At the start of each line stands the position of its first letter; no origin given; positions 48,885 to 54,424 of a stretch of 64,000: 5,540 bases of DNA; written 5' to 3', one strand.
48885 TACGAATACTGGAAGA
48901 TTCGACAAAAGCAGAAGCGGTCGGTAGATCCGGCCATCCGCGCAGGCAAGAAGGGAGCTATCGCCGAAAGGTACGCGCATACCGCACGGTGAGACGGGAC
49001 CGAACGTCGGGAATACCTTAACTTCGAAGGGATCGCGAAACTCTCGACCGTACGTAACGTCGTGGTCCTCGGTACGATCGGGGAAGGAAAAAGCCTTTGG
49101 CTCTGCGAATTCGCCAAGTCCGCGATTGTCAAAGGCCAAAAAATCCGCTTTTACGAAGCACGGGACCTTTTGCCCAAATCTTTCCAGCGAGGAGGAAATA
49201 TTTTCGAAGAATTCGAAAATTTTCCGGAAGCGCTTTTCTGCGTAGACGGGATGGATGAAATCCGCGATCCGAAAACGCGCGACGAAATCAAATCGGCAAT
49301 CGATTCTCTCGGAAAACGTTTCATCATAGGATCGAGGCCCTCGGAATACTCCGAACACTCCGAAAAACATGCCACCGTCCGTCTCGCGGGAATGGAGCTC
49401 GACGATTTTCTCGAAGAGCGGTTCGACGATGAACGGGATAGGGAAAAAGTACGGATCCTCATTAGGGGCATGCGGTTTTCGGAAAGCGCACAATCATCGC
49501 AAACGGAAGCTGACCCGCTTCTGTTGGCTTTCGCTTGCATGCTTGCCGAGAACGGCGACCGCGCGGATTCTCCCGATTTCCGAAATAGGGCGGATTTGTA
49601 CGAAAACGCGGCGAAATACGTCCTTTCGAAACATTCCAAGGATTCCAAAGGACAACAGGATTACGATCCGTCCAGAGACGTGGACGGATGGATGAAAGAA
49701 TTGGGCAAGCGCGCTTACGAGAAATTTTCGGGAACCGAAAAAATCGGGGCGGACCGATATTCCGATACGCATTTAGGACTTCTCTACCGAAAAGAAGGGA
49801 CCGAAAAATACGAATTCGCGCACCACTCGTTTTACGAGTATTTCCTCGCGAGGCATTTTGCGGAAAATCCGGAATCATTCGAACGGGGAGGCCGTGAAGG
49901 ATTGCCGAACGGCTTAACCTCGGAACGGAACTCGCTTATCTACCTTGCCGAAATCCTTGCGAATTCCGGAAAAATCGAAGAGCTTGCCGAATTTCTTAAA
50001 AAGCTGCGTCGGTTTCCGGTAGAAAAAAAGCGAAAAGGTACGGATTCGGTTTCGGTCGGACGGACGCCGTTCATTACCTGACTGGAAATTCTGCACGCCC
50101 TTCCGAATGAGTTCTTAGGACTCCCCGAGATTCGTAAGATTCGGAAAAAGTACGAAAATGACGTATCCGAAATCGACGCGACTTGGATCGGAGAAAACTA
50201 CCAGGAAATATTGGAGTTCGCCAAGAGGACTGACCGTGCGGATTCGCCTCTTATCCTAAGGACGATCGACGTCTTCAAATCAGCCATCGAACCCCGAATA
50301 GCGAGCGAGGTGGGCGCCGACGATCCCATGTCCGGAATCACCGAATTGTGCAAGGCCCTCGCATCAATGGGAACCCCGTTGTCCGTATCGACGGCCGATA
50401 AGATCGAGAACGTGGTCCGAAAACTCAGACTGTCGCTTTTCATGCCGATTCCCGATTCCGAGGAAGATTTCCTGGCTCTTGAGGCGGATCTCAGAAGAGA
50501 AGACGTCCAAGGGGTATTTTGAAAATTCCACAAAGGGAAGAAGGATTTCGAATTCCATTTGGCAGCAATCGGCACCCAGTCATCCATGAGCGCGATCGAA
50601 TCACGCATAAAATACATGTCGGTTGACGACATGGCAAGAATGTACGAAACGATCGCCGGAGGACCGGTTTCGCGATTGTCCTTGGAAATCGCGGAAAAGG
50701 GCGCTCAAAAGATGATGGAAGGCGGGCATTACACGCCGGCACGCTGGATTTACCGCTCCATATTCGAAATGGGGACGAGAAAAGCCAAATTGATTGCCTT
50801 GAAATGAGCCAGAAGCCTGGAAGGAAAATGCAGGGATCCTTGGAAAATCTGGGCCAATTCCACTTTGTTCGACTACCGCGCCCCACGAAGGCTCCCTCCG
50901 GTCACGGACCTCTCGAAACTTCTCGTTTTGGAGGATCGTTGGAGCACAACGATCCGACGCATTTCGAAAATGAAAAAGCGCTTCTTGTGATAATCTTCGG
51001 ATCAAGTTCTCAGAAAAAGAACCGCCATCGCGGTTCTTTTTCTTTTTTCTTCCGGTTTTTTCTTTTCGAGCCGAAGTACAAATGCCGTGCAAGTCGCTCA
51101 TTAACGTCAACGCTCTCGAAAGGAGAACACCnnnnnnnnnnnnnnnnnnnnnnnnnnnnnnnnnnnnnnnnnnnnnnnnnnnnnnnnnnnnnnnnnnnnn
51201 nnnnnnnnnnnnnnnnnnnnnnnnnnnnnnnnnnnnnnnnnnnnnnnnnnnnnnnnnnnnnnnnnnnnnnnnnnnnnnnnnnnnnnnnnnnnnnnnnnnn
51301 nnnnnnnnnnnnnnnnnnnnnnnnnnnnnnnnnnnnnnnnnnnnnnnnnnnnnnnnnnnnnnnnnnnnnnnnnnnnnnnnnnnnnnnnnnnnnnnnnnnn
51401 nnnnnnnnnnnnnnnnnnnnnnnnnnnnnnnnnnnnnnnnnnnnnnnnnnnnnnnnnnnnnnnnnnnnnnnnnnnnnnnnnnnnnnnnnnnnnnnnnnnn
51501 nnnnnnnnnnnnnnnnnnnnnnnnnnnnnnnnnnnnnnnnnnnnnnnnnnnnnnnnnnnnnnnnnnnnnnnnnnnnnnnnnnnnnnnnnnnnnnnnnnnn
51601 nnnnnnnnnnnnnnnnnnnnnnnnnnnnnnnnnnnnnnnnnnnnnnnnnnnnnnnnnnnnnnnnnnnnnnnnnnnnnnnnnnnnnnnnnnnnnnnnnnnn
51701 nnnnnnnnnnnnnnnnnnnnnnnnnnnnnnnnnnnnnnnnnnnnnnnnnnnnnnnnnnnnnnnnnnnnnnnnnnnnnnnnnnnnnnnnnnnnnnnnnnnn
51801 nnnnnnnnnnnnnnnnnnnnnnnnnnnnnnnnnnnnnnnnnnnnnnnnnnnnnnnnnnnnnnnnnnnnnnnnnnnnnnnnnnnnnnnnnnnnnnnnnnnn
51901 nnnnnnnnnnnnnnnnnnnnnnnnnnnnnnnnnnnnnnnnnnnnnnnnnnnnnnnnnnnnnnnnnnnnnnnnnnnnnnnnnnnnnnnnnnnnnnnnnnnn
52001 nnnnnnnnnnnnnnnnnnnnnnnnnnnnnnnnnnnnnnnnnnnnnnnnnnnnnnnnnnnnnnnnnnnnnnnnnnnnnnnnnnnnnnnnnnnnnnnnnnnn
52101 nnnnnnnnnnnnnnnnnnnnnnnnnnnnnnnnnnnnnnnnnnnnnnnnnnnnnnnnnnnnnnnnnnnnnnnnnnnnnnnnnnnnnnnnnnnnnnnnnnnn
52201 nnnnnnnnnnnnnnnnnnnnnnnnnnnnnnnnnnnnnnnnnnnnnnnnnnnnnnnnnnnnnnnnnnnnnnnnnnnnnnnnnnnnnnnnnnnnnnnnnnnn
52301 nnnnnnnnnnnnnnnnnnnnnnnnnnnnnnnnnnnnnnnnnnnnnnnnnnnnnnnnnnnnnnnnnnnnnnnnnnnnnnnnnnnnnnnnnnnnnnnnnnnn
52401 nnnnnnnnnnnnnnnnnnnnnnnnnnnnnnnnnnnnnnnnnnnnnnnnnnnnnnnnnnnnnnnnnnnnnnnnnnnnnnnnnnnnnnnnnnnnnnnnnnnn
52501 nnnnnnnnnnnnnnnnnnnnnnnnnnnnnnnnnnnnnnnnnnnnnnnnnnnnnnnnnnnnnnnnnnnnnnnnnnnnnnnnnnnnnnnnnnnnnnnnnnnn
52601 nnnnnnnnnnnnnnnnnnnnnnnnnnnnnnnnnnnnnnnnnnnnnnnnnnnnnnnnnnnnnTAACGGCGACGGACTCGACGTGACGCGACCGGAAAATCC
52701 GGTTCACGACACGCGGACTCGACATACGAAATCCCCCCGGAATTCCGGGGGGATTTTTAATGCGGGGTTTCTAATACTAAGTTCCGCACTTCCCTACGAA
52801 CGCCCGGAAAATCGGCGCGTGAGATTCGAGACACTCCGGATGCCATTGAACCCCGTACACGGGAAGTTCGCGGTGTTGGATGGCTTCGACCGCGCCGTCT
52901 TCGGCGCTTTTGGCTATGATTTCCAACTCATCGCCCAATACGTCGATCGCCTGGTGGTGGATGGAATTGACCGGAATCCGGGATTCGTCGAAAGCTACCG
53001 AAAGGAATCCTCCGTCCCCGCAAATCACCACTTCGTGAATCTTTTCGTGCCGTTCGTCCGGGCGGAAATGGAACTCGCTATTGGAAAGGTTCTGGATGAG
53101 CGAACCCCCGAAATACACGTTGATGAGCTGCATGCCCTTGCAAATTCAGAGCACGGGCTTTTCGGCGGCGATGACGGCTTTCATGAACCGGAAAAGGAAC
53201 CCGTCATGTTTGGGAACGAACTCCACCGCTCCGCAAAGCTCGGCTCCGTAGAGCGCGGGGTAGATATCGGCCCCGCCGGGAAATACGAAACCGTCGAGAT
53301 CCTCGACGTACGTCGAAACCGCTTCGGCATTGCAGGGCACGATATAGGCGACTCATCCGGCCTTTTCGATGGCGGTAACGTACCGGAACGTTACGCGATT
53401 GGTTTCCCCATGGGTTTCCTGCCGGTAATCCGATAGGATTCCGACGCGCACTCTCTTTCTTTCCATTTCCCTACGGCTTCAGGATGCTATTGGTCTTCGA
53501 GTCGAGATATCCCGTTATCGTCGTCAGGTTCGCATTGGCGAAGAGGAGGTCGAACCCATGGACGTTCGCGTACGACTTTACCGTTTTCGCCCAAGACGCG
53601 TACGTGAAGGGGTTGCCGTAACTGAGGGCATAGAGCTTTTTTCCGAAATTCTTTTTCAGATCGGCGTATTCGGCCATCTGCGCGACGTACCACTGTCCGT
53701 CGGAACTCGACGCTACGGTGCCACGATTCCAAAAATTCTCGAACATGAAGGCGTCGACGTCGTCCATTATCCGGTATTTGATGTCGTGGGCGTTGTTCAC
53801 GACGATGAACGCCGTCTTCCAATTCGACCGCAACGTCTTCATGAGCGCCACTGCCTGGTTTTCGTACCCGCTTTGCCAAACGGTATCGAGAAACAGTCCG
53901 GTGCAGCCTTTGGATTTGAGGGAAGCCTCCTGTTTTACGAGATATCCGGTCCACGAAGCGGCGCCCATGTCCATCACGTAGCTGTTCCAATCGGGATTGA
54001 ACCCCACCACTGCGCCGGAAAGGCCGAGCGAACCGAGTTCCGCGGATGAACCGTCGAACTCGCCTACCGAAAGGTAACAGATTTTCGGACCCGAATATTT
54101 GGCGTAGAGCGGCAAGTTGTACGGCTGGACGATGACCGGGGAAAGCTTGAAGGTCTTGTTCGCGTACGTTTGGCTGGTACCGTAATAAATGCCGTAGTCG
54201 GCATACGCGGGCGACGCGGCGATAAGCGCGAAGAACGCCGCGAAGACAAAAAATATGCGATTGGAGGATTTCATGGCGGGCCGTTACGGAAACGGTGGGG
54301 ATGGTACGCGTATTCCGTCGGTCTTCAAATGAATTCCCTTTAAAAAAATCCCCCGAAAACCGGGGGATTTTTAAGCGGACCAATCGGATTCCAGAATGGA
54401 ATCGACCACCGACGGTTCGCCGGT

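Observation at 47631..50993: A 1120-aa NACHT STAND NTPase with an unknown N-terminal domain of about 470 aa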

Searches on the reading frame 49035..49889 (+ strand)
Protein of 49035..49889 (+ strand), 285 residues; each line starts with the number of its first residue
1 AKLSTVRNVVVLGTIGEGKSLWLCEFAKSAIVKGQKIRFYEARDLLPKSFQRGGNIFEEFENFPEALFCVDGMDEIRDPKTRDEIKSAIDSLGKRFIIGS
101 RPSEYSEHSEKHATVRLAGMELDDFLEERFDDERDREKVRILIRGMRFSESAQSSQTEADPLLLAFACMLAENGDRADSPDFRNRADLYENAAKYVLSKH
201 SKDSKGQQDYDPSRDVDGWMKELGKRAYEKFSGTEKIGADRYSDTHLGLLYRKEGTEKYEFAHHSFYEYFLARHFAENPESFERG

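Call 41: search_solved_structures(query=A2, max_evalue=1, show_alignments=2)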
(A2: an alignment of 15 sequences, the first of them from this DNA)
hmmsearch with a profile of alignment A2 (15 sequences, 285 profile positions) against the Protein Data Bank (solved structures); distinct sequences matched with E-value up to 1: 73 (the best 60 are shown).
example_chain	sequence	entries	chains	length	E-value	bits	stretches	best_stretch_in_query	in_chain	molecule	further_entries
8etr_A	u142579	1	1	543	0.0007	22.3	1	243-280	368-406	NACHT, LRR and PYD domains-containing protein 3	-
7lfh_A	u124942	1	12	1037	0.00072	22.2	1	64-280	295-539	NACHT, LRR and PYD domains-containing protein 3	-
7vtq_A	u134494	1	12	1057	0.00073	22.2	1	64-280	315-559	NACHT, LRR and PYD domains-containing protein 3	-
7alv_A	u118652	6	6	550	0.0008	22.1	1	243-280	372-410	NACHT, LRR and PYD domains-containing protein 3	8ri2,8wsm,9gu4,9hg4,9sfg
8zem_A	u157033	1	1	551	0.0008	22.1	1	243-280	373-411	NACHT, LRR and PYD domains-containing protein 3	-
7zgu_A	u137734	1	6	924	0.0031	20.1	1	243-280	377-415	NACHT, LRR and PYD domains-containing protein 3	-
7vtp_A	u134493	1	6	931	0.0032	20.1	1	243-280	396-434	NACHT, LRR and PYD domains-containing protein 3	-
7pzc_A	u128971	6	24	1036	0.0036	19.9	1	243-280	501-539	NACHT, LRR and PYD domains-containing protein 3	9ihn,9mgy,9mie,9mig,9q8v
8ej4_A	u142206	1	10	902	0.0041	19.8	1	243-280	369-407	NACHT, LRR and PYD domains-containing protein 3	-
3jbl_K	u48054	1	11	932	0.0041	19.8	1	63-276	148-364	NLR family CARD domain-containing protein 4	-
9z03_A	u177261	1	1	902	0.0041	19.8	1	243-280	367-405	NACHT, LRR and PYD domains-containing protein 3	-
8swk_A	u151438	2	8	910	0.0042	19.7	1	243-280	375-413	NACHT, LRR and PYD domains-containing protein 3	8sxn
8swf_A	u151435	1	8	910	0.0042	19.7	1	243-280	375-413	NACHT, LRR and PYD domains-containing protein 3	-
6npy_A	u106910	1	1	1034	0.0045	19.6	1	243-280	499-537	Isoform 2 of NACHT, LRR and PYD domains-containing protein 3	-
4kxf_K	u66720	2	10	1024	0.0048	19.5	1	63-276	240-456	NLR family CARD domain-containing protein 4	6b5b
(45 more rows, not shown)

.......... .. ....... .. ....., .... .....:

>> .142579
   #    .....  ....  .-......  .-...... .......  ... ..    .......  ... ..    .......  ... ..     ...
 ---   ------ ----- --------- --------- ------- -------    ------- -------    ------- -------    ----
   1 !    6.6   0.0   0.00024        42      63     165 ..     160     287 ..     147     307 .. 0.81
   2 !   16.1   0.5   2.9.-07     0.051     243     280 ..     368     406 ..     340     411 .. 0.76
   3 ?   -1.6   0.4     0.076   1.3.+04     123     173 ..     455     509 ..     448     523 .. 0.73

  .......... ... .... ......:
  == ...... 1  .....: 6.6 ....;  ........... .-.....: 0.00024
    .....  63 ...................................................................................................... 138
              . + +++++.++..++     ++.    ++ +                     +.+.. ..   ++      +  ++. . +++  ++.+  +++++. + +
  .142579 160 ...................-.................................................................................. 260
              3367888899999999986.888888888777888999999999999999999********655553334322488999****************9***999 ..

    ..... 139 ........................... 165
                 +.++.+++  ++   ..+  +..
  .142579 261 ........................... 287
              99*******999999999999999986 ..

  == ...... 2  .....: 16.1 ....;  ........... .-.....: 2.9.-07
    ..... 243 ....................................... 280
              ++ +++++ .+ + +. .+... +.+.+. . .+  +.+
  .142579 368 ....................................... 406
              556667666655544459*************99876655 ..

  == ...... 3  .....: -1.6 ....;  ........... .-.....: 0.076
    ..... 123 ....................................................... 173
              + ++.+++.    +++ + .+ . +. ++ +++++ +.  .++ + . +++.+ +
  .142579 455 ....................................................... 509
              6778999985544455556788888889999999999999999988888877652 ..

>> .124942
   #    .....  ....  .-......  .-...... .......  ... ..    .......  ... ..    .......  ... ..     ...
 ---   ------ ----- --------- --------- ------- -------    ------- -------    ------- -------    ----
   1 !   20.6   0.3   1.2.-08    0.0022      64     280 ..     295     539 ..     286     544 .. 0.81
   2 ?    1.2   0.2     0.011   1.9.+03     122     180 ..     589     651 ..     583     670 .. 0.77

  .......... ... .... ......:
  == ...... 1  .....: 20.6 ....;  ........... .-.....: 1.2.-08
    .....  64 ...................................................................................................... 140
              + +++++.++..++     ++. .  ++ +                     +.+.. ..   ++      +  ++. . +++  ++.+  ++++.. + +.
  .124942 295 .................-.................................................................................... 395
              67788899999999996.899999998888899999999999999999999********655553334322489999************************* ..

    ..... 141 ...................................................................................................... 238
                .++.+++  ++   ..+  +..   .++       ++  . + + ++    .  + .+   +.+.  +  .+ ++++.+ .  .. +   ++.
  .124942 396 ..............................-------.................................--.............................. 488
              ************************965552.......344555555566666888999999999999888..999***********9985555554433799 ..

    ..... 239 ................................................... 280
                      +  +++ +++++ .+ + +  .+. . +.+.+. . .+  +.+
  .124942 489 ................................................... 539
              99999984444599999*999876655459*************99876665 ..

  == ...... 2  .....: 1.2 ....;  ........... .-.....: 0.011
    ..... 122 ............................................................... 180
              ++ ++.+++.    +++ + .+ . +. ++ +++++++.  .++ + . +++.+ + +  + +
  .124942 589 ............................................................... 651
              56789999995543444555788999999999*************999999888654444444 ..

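Call 42: search_protein_families(library=pfam, alignment_id=A2, max_evalue=0.1)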
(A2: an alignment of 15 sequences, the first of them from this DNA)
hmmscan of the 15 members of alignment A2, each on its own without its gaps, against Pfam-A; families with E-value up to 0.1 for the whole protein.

A. member 1, seq(285 aa): 4 families
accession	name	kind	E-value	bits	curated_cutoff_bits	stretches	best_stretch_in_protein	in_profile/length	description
PF01695.23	IstB_IS21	-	4e-05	23.7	24.1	1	6-47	92-133/238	IstB-like ATP binding protein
PF25199.1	nSTAND_NTPase5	-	0.0027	18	34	1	6-109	41-141/145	Novel STAND NTPase 5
PF20720.3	nSTAND3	-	0.0053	16.9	27.2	1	2-143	13-150/155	Novel STAND NTPase 3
PF05729.18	NACHT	-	0.0063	16.8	26.7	0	61-105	78-133/167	NACHT domain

B. families by the number of members that match (of 15 scanned): 25 families
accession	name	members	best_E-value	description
PF24883.2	NPHP3_N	8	5e-06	Nephrocystin 3, N-terminal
PF25199.1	nSTAND_NTPase5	7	1.4e-06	Novel STAND NTPase 5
PF05729.18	NACHT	6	0.0039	NACHT domain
PF00004.35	AAA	5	0.00025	ATPase family associated with various cellular activities (AAA)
PF13173.12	AAA_14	2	0.0012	AAA domain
PF04851.21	ResIII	2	0.014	Type III restriction enzyme, res subunit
PF24406.1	nSTAND_NTPase4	2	0.039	Novel STAND NTPase 4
PF01695.23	IstB_IS21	1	4e-05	IstB-like ATP binding protein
PF20720.3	nSTAND3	1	0.0053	Novel STAND NTPase 3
PF13401.12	AAA_22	1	0.019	AAA domain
PF24543.1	Usp-48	1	0.021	Usp-48 domain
PF01637.24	ATPase_2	1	0.037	ATPase domain predominantly from Archaea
PF03997.17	VPS28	1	0.044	VPS28 protein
PF00910.28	RNA_helicase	1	0.051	RNA helicase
PF12775.13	AAA_7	1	0.056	P-loop containing dynein motor region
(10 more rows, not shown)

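Call 49: find_related_loci(query=A2, collection=genome_contigs, flank=6000)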
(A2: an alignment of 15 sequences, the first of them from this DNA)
Query A2 (285 aa) in genome_contigs; peptide patterns used: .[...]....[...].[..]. (x = any residue, [..] = any of these).
448 stretches matched a pattern; 64 encode a relative of the query (tblastn E <= 1e-3); 64 distinct loci.
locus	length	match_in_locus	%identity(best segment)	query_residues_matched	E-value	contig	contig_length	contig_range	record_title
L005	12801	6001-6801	34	17-281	5e-39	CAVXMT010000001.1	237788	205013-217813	MAG: uncultured Candidatus Gracilibacteria bacterium isolate MFD02832.bin.2.127 genome assembly, contig: contig_17505, w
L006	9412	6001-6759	34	15-276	1e-38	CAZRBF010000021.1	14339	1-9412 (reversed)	MAG TPA_asm: uncultured Candidatus Peribacteria bacterium isolate SRP286056_co2_339 genome assembly, contig: NODE_6817_l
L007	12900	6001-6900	31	8-280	1e-31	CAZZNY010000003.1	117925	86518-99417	MAG TPA_asm: uncultured Candidatus Peribacteria bacterium isolate SRP302447_co3_208 genome assembly, contig: NODE_442_le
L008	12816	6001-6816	30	10-281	2e-29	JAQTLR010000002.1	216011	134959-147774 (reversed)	MAG: Candidatus Gracilibacteria bacterium isolate STA_21 NODE_113_length_216011_cov_26.992880_Sandtown_A, whole genome s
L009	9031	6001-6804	31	10-281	2e-28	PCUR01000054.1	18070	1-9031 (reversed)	MAG: Candidatus Gracilibacteria bacterium CG12_big_fil_rev_8_21_14_0_65_38_15 CG12_8_21_14_0.65_scaffold_2671_c, whole g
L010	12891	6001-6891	31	8-280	3e-28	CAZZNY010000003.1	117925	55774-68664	MAG TPA_asm: uncultured Candidatus Peribacteria bacterium isolate SRP302447_co3_208 genome assembly, contig: NODE_442_le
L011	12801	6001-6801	27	19-279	2e-27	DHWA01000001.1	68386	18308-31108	MAG TPA_asm: Patescibacteria group bacterium UBA5194 UBA5194_contig_46, whole genome shotgun sequence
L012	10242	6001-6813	28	9-276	8e-27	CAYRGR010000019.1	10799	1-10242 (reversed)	MAG TPA_asm: uncultured Candidatus Peribacteria bacterium isolate binchicken_co153_363 genome assembly, contig: NODE_898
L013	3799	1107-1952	28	10-280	3e-25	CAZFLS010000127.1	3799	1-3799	MAG TPA_asm: uncultured Candidatus Peribacteria bacterium isolate binchicken_co246_72 genome assembly, contig: NODE_3373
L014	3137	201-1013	28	9-276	3e-24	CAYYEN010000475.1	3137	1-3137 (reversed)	MAG TPA_asm: uncultured Spirochaetaceae bacterium isolate binchicken_co153_445 genome assembly, contig: NODE_58678_lengt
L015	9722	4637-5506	29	10-277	2e-23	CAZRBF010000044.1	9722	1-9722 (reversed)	MAG TPA_asm: uncultured Candidatus Peribacteria bacterium isolate SRP286056_co2_339 genome assembly, contig: NODE_11822_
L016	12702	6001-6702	30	63-276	9e-19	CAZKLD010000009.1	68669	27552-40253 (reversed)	MAG TPA_asm: uncultured Candidatus Peribacteria bacterium isolate SRP011637_co1_47 genome assembly, contig: NODE_53_leng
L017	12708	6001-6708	27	67-279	9e-10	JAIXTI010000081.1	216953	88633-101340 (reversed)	MAG: bacterium isolate C8_MAG_00034 pond_C8_MAG_00034_000000000101, whole genome shotgun sequence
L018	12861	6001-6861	23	10-274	2e-9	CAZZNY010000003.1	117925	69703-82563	MAG TPA_asm: uncultured Candidatus Peribacteria bacterium isolate SRP302447_co3_208 genome assembly, contig: NODE_442_le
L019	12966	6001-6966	26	7-282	3e-9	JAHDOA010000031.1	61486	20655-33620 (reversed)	MAG: Pelotomaculum sp. isolate SL1-B34.2 k141_94692, whole genome shotgun sequence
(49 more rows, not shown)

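Call 104: find_related_loci(query=A2, collection=viral_contigs, flank=6000)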
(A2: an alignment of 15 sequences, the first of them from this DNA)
Query A2 (285 aa) in viral_contigs; peptide patterns used: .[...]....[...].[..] (x = any residue, [..] = any of these).
145 stretches matched a pattern; 21 encode a relative of the query (tblastn E <= 1e-3); 21 distinct loci.
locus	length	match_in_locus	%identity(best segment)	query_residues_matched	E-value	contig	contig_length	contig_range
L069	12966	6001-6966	26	7-282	1e-10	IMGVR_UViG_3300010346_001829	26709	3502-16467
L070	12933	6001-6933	23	7-274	3e-9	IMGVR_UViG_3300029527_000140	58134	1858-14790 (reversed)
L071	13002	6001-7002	25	1-282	7e-9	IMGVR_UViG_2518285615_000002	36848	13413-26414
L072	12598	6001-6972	26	7-282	1e-7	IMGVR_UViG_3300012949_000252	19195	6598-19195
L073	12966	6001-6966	26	7-282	2e-7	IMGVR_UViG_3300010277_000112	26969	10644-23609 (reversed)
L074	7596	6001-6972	26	7-282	2e-7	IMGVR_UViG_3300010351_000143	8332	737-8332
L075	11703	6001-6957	25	7-277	8e-7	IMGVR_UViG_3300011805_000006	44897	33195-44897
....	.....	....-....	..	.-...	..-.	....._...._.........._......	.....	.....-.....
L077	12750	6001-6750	27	57-277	4e-6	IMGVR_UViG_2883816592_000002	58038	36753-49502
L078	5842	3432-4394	25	10-282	6e-6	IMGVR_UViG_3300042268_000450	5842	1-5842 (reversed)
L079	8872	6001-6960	25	7-278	9e-6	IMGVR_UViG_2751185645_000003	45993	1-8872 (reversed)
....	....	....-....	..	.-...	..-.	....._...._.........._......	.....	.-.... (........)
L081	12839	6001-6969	23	3-277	5e-5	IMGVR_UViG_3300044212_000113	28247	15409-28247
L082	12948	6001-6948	24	9-277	4e-5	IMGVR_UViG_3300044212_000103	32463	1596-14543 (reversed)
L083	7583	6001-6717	23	66-277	1e-4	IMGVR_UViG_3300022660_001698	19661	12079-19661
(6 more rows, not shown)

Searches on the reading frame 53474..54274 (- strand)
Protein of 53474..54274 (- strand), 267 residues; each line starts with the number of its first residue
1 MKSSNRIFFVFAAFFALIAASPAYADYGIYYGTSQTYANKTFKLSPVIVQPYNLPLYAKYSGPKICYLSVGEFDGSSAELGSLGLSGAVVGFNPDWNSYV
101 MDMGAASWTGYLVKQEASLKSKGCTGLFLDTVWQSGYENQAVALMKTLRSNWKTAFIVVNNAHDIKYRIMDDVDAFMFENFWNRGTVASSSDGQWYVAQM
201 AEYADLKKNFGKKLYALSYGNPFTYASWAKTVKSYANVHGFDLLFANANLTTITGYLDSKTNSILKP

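Call 82: search_protein_families(library=pfam, proteins=[window:53474-54274:-], max_evalue=0.01)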
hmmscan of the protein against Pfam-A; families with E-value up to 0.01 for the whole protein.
seq(267 aa): 1 family
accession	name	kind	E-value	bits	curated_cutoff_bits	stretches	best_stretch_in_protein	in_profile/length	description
PF03537.19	Glyco_hydro_114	-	1.6e-06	28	27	1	65-250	43-227/231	Glycoside-hydrolase family GH114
